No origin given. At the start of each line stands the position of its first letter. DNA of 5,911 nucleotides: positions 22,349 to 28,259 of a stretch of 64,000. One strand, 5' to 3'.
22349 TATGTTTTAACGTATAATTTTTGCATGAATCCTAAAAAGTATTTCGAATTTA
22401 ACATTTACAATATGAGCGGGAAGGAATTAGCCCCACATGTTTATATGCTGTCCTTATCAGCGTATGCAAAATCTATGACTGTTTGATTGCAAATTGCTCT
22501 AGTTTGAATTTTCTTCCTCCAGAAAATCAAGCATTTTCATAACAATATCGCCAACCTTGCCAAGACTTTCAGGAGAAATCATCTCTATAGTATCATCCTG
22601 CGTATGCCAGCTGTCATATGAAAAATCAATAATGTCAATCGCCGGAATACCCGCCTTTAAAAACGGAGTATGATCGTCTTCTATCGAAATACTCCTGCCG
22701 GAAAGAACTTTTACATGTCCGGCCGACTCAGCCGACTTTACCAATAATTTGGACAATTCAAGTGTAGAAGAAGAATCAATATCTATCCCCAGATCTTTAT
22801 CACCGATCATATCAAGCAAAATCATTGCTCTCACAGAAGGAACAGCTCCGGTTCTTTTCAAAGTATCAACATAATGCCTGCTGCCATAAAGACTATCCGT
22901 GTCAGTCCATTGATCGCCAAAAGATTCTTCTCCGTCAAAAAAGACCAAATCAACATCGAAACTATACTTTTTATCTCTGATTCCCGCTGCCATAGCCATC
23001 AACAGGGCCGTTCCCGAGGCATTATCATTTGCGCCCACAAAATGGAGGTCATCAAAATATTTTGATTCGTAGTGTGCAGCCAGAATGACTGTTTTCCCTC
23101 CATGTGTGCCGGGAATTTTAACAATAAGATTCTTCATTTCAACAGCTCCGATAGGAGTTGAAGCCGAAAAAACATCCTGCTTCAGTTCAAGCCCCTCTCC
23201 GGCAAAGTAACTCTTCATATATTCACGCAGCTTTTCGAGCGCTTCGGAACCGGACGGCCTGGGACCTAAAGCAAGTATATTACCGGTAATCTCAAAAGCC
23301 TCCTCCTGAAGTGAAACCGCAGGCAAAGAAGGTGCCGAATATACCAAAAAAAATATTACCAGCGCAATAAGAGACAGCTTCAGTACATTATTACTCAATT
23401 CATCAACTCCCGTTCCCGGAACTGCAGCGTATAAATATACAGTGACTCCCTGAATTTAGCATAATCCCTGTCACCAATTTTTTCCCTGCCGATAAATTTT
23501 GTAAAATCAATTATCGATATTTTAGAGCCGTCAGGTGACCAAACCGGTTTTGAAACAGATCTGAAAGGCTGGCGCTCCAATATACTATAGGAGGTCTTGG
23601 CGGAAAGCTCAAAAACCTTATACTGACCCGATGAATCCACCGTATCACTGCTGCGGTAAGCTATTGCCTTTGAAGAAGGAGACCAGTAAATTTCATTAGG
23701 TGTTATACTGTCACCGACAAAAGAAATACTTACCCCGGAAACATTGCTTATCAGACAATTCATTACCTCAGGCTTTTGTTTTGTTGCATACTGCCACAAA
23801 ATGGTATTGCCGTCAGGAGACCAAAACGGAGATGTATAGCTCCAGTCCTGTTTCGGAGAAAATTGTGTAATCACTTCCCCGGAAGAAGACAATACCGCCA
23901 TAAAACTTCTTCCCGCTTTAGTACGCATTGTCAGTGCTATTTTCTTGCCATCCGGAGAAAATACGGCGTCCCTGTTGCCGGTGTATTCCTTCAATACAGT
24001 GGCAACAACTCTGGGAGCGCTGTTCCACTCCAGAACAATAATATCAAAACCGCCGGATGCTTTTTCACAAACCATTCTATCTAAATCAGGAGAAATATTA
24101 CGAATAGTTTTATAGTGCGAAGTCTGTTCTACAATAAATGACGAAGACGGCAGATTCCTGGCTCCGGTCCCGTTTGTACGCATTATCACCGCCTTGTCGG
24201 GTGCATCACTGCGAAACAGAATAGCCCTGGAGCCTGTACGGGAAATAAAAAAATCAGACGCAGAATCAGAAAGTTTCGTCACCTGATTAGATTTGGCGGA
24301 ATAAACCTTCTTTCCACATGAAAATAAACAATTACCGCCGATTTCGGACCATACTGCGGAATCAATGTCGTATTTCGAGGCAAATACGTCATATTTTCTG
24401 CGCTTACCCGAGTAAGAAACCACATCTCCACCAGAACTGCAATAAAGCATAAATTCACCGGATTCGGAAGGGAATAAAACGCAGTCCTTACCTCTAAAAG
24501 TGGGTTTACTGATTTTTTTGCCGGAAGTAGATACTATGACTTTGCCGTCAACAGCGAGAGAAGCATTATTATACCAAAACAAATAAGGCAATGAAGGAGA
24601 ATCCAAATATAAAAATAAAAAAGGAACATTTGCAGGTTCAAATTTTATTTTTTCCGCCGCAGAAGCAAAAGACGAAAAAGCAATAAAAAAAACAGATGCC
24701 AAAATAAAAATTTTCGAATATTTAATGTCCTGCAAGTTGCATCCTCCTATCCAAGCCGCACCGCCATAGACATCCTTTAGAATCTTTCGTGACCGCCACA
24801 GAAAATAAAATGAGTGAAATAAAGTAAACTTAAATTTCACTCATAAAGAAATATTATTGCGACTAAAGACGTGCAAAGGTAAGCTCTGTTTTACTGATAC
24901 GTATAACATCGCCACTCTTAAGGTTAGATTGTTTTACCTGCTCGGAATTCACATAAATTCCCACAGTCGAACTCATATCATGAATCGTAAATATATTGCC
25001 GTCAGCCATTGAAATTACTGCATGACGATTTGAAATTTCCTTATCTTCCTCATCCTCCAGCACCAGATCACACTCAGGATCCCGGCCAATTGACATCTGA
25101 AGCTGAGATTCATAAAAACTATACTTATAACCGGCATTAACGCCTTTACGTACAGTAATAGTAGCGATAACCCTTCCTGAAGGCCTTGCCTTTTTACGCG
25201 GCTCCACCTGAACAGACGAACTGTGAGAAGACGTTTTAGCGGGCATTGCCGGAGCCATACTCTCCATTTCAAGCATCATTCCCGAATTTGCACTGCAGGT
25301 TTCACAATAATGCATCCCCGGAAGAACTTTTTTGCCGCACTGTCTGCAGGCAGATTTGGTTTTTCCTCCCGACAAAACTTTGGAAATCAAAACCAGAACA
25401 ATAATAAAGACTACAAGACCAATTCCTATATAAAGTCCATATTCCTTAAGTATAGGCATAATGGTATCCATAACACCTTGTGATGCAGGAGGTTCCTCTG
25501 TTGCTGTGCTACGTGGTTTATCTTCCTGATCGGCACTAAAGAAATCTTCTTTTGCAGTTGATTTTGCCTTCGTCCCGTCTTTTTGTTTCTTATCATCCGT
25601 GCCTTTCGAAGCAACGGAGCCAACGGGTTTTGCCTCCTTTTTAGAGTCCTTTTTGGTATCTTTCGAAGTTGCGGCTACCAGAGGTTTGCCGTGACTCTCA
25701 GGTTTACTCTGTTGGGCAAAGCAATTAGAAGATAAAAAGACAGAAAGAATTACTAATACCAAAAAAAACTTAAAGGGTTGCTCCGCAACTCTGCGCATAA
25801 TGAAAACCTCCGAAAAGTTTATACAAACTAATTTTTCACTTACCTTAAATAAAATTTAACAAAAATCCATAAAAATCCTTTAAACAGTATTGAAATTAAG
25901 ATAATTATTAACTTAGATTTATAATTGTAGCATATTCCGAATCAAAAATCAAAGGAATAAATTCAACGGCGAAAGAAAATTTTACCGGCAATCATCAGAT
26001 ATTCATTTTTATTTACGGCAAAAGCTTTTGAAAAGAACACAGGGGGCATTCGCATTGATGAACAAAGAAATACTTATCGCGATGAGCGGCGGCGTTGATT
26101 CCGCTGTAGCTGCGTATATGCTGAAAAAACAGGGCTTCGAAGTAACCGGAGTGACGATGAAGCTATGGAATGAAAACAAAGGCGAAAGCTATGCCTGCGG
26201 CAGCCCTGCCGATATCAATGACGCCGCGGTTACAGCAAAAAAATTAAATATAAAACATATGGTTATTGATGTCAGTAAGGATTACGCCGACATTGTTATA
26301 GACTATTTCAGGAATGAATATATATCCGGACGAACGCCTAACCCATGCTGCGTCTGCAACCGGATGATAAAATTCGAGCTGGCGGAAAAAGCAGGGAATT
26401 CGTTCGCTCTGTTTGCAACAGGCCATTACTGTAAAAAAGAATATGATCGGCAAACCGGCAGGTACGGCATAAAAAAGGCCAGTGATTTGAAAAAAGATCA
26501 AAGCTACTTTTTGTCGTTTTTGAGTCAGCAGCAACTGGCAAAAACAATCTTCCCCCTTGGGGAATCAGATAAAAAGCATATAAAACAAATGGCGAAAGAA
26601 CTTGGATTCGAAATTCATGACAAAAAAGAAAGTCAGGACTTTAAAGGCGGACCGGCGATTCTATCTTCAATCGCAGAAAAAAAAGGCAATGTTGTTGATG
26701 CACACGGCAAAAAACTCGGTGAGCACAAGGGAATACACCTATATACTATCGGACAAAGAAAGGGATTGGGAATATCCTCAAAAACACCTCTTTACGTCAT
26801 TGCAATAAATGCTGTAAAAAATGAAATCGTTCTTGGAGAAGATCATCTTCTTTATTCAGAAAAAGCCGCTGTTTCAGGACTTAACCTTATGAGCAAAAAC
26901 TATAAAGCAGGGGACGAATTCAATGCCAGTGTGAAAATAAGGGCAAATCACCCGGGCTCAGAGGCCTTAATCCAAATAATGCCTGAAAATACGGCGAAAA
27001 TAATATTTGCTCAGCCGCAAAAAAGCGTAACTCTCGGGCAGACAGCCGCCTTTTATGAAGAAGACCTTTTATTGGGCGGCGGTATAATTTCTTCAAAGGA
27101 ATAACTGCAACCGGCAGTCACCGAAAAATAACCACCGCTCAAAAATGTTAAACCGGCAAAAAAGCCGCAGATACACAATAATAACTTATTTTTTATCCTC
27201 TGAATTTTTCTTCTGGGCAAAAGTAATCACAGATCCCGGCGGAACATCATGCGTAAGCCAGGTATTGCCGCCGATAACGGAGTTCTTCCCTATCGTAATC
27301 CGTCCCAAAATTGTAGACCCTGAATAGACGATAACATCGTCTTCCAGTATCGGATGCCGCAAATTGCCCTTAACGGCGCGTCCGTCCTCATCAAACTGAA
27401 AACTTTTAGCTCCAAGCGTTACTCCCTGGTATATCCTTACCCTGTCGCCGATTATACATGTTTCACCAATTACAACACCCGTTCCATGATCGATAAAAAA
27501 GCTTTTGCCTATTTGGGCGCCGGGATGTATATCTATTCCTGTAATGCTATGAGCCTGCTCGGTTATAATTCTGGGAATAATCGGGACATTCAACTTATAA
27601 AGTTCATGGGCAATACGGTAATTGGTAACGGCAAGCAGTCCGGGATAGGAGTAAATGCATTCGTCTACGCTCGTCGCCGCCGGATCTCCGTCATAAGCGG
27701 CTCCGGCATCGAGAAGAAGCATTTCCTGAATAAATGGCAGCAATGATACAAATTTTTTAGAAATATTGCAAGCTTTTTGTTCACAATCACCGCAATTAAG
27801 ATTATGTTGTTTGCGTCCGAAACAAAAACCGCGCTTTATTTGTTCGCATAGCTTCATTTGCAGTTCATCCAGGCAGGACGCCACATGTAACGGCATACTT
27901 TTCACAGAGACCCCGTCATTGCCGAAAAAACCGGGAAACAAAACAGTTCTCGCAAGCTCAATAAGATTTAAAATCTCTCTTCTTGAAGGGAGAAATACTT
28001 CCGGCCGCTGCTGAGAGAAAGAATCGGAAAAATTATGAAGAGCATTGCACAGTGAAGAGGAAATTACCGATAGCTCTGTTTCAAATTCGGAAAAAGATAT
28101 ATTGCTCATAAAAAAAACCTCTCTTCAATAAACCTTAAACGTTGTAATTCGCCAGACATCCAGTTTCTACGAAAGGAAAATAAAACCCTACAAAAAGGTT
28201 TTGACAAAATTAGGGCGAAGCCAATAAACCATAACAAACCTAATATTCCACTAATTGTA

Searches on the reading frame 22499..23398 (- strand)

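Call 75: search_protein_families(library=pfam, proteins=[window:22499-23398:-], max_evalue=0.001)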
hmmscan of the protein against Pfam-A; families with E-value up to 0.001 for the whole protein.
window:22499-23398:- (299 aa): 2 families
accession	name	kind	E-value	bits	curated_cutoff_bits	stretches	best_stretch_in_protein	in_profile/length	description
PF04389.22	Peptidase_M28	-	3.1e-38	131.9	21.3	1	90-288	1-191/193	Peptidase family M28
PF16254.10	DUF4910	-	0.0001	21.7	26.6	0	260-295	211-246/247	Domain of unknown function (DUF4910)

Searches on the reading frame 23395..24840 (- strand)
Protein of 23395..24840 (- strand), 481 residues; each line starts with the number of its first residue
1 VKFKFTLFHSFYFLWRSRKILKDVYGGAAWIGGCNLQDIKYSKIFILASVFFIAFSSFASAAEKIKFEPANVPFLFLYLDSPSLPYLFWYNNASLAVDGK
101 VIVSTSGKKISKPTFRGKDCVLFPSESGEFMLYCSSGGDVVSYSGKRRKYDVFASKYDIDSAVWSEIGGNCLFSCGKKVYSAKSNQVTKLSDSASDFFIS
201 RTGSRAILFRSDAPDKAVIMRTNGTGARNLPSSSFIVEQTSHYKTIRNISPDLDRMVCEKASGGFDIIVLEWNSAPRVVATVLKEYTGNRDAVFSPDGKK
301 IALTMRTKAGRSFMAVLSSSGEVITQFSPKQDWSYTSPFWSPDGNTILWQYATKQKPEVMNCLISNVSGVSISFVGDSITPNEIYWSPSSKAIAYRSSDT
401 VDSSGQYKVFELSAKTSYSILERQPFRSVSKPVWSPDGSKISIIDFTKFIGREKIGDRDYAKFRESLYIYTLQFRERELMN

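Call 75: search_protein_families(library=pfam, proteins=[window:23395-24840:-], max_evalue=0.001)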
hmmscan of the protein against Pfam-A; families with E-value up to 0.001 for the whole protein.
window:23395-24840:- (481 aa): 1 family
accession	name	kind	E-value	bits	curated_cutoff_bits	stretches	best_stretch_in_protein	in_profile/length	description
PF07676.18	PD40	-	1.2e-07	31.9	20.9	0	336-350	12-26/38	WD40-like Beta Propeller Repeat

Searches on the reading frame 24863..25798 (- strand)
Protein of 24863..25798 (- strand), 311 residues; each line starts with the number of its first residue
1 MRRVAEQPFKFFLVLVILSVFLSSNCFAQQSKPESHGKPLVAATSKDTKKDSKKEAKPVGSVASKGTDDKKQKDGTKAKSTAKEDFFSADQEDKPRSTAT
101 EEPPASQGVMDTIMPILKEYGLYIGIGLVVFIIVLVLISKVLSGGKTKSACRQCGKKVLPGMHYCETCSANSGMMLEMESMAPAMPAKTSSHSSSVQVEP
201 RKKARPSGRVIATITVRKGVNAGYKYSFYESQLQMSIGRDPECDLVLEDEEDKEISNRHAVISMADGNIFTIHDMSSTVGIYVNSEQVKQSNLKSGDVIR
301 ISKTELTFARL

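Call 75: search_protein_families(library=pfam, proteins=[window:24863-25798:-], max_evalue=0.001)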
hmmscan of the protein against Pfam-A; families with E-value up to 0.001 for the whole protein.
window:24863-25798:- (311 aa): 3 families
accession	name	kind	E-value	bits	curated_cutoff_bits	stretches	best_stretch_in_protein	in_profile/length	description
PF00498.31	FHA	-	1.8e-17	63.9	20.7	1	236-301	2-66/67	FHA domain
PF16697.10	Yop-YscD_cpl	-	3.3e-13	50.1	33.2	1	218-309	4-91/94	Inner membrane component of T3SS, cytoplasmic domain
PF07937.16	DUF1686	-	0.00047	20.6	25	0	112-162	115-167/182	Protein of unknown function (DUF1686)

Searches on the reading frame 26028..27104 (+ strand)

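Call 75: search_protein_families(library=pfam, proteins=[window:26028-27104:+], max_evalue=0.001)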
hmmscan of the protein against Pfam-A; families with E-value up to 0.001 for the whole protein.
window:26028-27104:+ (358 aa): 8 families
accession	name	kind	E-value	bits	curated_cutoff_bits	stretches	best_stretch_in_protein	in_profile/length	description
PF03054.22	tRNA_Me_trans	-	2.4e-64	217.2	20.6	1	14-204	2-196/202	tRNA methyl transferase HUP domain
PF20259.3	tRNA_Me_trans_M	-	2.3e-19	69.2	27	1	214-270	7-65/66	tRNA methyl transferase PRC-barrel domain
PF20258.4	tRNA_Me_trans_C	-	1.5e-14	54.5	20.6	1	282-354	6-77/77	Aminomethyltransferase beta-barrel domain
PF02568.20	ThiI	-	1.5e-07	31.7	20.5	1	14-90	5-80/197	Thiamine biosynthesis protein (ThiI)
PF06508.19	QueC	-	9.6e-06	25.7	22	1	15-83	2-61/210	Queuosine biosynthesis protein QueC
PF02540.23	NAD_synthase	-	9.3e-05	22.1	21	1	13-120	19-118/242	NAD synthase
PF24167.1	DUF7411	-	0.00011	22.3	28.7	1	15-94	3-70/194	Family of unknown function (DUF7411)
PF00764.25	Arginosuc_synth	-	0.0008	19.9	27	0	15-89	2-69/162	Arginosuccinate synthase N-terminal HUP domain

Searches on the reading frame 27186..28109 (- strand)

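Call 76: search_protein_families(library=pfam, proteins=[window:27186-28109:-], max_evalue=0.001)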
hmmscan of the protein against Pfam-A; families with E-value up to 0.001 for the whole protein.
window:27186-28109:- (307 aa): 2 families
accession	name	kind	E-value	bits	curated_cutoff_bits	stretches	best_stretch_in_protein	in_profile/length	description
PF00132.30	Hexapep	-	2.2e-12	46.5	27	2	252-286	1-35/36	Bacterial transferase hexapeptide (six repeats)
PF25084.1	LbH_EIF2B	-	0.00067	20.1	54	0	195-283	19-103/105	EIF2B subunit epsilon LbH domain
